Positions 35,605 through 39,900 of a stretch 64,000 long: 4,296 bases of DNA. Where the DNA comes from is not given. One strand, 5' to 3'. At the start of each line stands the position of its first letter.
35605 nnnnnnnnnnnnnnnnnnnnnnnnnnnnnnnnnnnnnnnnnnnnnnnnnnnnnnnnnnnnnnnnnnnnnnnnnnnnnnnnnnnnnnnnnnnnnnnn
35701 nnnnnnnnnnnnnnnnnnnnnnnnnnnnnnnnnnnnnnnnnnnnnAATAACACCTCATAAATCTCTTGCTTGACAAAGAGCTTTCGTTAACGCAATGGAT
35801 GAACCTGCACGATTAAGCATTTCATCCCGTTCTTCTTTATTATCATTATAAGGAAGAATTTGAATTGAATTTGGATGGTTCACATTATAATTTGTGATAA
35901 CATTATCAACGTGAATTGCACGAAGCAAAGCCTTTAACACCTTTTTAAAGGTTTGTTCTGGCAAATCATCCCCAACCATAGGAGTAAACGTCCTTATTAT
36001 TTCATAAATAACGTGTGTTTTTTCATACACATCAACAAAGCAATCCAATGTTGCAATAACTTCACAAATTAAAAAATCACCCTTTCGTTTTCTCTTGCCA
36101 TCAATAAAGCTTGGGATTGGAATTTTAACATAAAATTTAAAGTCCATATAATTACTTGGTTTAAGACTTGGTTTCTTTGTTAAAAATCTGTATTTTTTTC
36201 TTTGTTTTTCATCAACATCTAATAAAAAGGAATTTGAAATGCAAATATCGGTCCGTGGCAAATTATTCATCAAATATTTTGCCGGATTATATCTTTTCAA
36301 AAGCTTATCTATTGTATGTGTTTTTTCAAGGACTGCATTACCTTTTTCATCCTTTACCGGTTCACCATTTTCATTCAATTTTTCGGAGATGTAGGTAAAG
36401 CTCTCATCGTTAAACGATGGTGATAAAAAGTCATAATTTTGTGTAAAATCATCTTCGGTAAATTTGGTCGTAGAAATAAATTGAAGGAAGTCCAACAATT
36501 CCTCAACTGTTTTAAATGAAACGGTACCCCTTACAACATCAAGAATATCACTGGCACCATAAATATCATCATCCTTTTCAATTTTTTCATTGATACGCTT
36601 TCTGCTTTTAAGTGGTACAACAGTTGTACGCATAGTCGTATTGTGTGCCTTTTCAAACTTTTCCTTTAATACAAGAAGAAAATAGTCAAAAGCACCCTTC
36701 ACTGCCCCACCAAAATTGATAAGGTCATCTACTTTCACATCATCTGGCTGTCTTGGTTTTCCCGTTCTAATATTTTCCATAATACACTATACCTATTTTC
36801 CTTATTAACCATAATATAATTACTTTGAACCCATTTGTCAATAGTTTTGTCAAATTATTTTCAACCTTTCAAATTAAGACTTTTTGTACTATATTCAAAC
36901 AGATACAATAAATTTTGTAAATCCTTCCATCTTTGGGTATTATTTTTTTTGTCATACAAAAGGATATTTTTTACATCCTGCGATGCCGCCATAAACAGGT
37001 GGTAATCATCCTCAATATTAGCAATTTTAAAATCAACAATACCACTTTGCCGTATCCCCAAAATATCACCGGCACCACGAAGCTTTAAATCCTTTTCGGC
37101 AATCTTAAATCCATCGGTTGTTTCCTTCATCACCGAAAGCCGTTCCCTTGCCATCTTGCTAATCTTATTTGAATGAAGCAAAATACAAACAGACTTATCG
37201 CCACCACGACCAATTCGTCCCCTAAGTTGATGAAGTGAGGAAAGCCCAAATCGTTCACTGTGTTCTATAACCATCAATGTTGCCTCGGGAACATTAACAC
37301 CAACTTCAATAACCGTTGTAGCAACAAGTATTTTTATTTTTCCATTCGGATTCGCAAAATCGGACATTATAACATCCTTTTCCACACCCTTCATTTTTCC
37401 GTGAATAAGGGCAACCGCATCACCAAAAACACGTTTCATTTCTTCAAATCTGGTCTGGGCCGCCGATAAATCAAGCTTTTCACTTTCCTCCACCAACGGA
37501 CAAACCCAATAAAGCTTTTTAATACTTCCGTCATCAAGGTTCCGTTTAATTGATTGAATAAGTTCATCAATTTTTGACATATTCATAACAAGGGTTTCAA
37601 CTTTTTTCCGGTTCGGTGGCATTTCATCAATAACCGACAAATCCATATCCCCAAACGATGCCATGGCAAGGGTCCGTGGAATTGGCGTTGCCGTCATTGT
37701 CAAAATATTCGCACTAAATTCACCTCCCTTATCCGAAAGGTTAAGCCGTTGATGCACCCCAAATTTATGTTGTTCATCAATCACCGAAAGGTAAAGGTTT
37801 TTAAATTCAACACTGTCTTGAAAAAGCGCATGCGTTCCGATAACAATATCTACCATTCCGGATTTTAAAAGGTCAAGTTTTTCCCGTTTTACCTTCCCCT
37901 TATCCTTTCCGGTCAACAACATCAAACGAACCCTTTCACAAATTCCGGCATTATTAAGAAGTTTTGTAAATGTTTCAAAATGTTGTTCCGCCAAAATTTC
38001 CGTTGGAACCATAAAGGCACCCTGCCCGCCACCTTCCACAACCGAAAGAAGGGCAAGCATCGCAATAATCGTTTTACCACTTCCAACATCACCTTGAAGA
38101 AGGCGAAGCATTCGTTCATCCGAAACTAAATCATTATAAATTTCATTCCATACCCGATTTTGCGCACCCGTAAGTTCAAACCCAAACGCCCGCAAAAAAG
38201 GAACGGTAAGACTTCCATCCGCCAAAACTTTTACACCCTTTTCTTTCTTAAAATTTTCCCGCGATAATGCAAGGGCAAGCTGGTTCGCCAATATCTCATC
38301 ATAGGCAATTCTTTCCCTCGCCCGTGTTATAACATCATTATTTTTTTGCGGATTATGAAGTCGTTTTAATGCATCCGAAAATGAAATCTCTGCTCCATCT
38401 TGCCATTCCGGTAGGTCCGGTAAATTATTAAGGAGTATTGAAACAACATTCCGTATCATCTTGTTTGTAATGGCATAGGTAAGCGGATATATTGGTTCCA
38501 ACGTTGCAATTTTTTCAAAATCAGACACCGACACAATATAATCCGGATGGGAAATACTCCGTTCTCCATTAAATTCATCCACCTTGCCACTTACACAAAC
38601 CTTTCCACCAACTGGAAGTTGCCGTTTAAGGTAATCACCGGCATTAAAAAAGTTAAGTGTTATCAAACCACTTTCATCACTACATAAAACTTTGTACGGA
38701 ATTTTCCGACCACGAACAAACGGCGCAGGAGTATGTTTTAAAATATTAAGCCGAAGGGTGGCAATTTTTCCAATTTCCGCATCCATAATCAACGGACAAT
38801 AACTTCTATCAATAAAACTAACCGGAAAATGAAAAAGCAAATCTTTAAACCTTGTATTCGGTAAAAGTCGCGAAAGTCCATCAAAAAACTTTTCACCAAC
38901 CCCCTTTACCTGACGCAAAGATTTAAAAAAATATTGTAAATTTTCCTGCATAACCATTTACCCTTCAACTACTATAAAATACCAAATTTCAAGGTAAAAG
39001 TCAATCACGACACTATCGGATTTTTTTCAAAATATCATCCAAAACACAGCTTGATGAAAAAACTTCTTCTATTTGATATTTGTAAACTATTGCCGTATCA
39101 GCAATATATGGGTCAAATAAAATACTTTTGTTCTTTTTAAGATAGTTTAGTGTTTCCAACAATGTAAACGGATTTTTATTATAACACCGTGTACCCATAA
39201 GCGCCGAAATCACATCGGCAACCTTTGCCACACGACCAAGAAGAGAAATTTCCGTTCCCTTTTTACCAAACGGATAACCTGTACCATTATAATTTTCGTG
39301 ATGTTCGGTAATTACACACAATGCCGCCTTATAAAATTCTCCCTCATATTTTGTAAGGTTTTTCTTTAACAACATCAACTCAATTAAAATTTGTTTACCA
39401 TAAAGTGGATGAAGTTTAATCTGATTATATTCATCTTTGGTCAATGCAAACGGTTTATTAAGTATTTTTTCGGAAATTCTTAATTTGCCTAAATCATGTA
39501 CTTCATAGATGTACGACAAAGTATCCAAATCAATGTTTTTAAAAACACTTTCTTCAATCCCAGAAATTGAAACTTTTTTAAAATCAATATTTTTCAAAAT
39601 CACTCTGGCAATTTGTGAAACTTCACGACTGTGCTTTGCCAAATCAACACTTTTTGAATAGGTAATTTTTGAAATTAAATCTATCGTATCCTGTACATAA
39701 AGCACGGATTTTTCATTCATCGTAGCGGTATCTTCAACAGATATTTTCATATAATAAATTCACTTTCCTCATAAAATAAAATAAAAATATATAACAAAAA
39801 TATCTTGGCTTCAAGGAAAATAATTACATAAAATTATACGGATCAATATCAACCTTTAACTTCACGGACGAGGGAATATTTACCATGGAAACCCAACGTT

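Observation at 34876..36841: Orphan two-gene cassette with its own consensus promoter: a degenerate RelA/SpoT (toxSAS-like) protein plus a translationally coupled unknown partner, next to tRNA-Pro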

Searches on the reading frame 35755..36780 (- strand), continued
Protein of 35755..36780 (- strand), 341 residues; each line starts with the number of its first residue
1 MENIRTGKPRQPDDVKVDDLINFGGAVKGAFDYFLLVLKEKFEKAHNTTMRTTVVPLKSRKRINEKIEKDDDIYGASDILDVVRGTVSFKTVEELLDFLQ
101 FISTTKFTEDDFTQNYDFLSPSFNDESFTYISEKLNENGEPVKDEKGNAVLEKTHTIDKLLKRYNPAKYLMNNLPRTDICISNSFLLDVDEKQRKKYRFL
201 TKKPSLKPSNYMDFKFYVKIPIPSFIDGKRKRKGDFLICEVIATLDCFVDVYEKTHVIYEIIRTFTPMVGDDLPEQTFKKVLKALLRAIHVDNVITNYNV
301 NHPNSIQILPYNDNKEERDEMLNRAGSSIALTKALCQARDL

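Call 44: find_encoding_contigs(protein=P0029, flank=8000, max_places=2)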
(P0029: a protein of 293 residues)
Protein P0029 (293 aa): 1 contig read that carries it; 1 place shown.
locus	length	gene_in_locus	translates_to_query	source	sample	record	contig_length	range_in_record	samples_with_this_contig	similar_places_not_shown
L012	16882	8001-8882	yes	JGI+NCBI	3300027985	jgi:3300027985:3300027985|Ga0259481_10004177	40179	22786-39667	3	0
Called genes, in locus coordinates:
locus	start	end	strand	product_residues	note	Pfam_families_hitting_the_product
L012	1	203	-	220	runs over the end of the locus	PF05838:Glyco_hydro_108, PF09374:PG_binding_3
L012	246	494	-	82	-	-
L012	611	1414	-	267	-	PF19821:Phage_capsid_2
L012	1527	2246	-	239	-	PF05396:Phage_T7_Capsid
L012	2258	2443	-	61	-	-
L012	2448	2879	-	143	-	PF07486:Hydrolase_2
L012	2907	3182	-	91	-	-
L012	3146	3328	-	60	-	-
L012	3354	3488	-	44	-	-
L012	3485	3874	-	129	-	-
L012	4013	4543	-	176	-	PF13505:OMP_b-brl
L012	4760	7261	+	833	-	PF00912:Transgly, PF17092:PCB_OB, PF00905:Transpeptidase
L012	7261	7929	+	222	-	PF12710:HAD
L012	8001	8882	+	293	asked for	-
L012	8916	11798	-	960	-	PF00521:DNA_topoisoIV, PF03989:DNA_gyraseA_C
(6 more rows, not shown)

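Call 45: find_encoding_contigs(protein=P0021, flank=8000, max_places=2)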
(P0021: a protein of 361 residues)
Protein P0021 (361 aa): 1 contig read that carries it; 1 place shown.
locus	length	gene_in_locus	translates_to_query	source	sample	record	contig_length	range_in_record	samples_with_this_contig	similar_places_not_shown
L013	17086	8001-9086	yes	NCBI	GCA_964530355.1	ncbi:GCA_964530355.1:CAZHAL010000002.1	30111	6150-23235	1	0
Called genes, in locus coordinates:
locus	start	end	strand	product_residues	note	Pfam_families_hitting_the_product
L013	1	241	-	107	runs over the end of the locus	PF12844:HTH_19 (weak), PF13412:HTH_24 (faint), PF13560:HTH_31 (weak), PF01381:HTH_3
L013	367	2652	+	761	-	-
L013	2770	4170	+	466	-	PF01554:MatE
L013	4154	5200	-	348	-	PF05958:tRNA_U5-meth_tr, PF05175:MTS (weak)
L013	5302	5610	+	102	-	PF00313:CSD, PF08206:OB_RNB (weak)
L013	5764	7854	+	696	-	PF17191:RecG_wedge, PF01336:tRNA_anti-codon (weak), PF00270:DEAD, PF04851:ResIII, PF00271:Helicase_C, PF19833:RecG_dom3_C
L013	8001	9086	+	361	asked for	-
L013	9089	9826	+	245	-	-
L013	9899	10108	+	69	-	PF04439:Adenyl_transf (weak), PF18765:Polbeta (weak)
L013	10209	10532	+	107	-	-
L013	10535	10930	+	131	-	PF05141:DIT1_PvcA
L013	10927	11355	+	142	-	PF05141:DIT1_PvcA (weak)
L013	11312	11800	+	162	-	-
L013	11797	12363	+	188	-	PF00300:His_Phos_1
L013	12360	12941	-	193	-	PF00300:His_Phos_1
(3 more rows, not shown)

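Call 61: find_related_loci(query=A5, collection=viral_contigs, flank=6000)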
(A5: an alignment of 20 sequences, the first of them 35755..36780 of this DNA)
Query A5 (341 aa) in viral_contigs; peptide patterns used: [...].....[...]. (x = any residue, [..] = any of these).
119 stretches matched a pattern, but none encodes a relative of the query by tblastn (E <= 1e-3).

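Call 81: search_protein_families(library=padloc, alignment_id=A5, max_evalue=1)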
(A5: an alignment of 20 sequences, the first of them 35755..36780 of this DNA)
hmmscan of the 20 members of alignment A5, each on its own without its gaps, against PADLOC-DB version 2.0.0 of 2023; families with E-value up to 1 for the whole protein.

A. member 1, window:35755-36780:- (341 aa): 0 families

B. families by the number of members that match (of 20 scanned): 0 families

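Call 82: find_encoding_contigs(protein=P0027, flank=6000, max_places=2)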
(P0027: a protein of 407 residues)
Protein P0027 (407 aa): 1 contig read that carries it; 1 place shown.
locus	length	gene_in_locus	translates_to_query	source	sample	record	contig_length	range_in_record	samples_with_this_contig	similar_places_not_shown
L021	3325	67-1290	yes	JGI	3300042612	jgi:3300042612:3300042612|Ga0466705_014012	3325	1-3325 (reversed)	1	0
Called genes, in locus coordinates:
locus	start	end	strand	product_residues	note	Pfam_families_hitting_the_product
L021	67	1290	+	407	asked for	-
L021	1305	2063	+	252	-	-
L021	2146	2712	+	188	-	PF01522:Polysacc_deac_1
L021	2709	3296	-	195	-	PF08759:GT-D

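Call 83: find_encoding_contigs(protein=P0028, flank=6000, max_places=2)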
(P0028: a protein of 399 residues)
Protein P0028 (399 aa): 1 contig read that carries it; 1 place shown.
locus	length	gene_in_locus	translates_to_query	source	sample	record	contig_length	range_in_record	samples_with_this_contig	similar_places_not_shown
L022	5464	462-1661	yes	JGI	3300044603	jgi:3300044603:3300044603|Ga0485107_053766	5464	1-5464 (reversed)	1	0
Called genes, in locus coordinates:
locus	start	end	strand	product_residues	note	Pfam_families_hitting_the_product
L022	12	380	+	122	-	-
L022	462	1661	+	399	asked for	-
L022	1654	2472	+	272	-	-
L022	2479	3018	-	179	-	-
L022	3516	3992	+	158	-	-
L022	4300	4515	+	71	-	PF01197:Ribosomal_L31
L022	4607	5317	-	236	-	PF01728:FtsJ (faint), PF02384:N6_Mtase, PF05175:MTS, PF13847:Methyltransf_31, PF08241:Methyltransf_11, PF13649:Methyltransf_25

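Call 84: find_encoding_contigs(protein=P0026, flank=6000, max_places=2)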
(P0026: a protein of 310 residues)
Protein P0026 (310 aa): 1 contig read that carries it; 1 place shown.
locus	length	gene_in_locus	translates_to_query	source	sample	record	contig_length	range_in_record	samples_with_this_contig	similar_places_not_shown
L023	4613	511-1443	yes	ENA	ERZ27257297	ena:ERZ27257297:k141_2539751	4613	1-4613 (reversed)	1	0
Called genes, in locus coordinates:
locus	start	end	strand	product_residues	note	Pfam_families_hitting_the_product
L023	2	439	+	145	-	?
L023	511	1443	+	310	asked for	-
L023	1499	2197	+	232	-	-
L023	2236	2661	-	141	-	PF23474:Acb1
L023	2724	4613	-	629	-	?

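Call 85: find_encoding_contigs(protein=P0018, flank=6000, max_places=2)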
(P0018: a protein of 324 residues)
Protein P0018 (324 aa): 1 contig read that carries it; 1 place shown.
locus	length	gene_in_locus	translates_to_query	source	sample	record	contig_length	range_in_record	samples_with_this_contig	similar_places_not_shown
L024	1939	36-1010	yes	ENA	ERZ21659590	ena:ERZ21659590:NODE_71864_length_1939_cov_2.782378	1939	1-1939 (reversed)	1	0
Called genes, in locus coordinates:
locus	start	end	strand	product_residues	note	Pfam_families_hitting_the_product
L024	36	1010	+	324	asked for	-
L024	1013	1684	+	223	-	-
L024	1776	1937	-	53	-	?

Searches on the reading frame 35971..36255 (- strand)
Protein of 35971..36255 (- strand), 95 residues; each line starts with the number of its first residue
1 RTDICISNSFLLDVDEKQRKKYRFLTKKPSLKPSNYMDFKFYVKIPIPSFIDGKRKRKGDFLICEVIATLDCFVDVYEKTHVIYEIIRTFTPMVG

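Call 56: search_solved_structures(query=A7, max_evalue=10, show_alignments=5)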
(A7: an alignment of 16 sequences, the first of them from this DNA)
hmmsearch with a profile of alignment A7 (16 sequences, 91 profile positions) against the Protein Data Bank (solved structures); distinct sequences matched with E-value up to 10: 2.
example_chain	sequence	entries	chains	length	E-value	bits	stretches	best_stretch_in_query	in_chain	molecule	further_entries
8vx3_A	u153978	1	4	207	0.49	14.1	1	60-86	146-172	SaSAS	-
4bts_A6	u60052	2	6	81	0.71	13.6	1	16-62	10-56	40S RIBOSOMAL PROTEIN S27 | RPS27E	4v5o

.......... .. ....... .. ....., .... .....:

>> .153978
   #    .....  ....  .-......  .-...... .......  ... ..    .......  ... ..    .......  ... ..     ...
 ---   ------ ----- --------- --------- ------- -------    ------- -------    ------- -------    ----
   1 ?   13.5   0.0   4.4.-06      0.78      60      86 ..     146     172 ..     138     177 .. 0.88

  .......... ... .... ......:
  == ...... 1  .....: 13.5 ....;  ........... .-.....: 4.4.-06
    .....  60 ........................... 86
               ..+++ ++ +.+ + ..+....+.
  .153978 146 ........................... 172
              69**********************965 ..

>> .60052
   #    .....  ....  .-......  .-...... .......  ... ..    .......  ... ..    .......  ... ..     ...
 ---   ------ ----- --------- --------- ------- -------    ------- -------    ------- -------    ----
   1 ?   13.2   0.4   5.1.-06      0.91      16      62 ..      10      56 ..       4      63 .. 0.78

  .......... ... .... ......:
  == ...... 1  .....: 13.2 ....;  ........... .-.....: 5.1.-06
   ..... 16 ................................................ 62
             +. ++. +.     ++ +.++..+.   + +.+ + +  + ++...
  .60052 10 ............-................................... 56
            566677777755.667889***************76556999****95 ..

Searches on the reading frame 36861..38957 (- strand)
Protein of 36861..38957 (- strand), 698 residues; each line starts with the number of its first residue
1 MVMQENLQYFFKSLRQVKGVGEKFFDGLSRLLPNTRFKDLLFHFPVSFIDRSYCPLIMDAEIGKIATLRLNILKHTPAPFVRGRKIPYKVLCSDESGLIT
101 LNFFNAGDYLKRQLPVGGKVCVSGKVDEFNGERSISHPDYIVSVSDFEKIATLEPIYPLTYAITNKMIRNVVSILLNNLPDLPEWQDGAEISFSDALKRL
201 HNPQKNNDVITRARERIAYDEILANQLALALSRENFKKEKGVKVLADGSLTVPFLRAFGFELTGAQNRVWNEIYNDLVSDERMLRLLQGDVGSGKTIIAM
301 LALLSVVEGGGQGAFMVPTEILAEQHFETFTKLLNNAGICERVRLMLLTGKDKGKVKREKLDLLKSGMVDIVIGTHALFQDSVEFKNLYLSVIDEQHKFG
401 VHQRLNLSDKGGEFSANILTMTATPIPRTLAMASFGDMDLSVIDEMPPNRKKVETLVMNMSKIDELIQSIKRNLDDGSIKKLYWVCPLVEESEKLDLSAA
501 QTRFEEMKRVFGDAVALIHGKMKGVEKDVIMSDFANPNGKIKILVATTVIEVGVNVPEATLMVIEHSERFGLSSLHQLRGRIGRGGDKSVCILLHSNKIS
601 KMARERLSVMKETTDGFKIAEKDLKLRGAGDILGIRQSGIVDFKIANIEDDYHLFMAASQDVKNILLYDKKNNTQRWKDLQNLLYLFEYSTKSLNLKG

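Call 60: find_related_loci(query=window:36861-38957:-, collection=metagenome_contigs, flank=6000)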
Query window:36861-38957:- (698 aa) in metagenome_contigs; peptide patterns used: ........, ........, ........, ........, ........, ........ (x = any residue, [..] = any of these).
82 stretches matched a pattern; 7 encode a relative of the query (tblastn E <= 1e-3); 7 distinct loci.
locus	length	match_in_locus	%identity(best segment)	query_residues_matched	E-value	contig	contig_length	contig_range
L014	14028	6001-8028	50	10-687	0e+0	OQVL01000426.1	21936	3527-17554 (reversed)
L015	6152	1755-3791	43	5-688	3e-178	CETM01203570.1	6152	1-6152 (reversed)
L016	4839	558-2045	55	179-687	9e-172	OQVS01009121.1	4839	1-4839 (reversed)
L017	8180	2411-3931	43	155-666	2e-119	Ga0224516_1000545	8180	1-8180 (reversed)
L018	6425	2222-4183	37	3-666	5e-117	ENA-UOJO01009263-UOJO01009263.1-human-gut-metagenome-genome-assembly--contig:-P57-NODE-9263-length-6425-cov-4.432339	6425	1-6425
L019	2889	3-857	53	399-688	5e-98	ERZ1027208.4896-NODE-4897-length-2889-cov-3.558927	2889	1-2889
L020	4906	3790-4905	36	5-375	1e-70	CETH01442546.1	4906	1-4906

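Call 93: search_protein_families(library=pfam, proteins=[window:36861-38957:-], max_evalue=0.001)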
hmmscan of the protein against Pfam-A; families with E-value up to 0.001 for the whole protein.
window:36861-38957:- (698 aa): 7 families
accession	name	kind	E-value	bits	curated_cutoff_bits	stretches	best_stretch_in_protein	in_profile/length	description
PF00270.35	DEAD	-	2.5e-24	86.3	26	1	265-430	3-164/167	DEAD/DEAH box helicase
PF00271.37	Helicase_C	-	3.1e-17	63.3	23.5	1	475-586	11-110/110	Helicase conserved C-terminal domain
PF19833.4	RecG_dom3_C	-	5.2e-13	49.3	26.8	1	613-675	1-64/87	ATP-dependent DNA helicase RecG, domain 3, C-terminal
PF17191.10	RecG_wedge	-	3.7e-11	43.3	23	1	16-173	4-156/162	RecG wedge domain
PF04851.21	ResIII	-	2.1e-08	34.7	22.5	1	261-425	3-162/164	Type III restriction enzyme, res subunit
PF01336.31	tRNA_anti-codon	-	8.5e-06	26.1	27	1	88-141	18-73/75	OB-fold nucleic acid binding domain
PF22590.2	Cas3-like_C_2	-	9.8e-05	23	27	1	499-584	14-103/106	CRISPR-associated nuclease/helicase Cas3, C-terminal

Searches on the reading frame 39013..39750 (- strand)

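Call 93: search_protein_families(library=pfam, proteins=[window:39013-39750:-], max_evalue=0.001)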
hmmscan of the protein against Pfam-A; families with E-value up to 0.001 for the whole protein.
window:39013-39750:- (245 aa): 2 families
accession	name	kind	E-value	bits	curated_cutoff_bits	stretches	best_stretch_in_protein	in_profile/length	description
PF13487.12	HD_5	-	4.3e-17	62.8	27.2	1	85-214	49-168/170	HD domain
PF01966.28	HD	-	4.4e-13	50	22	1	38-183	2-115/116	HD domain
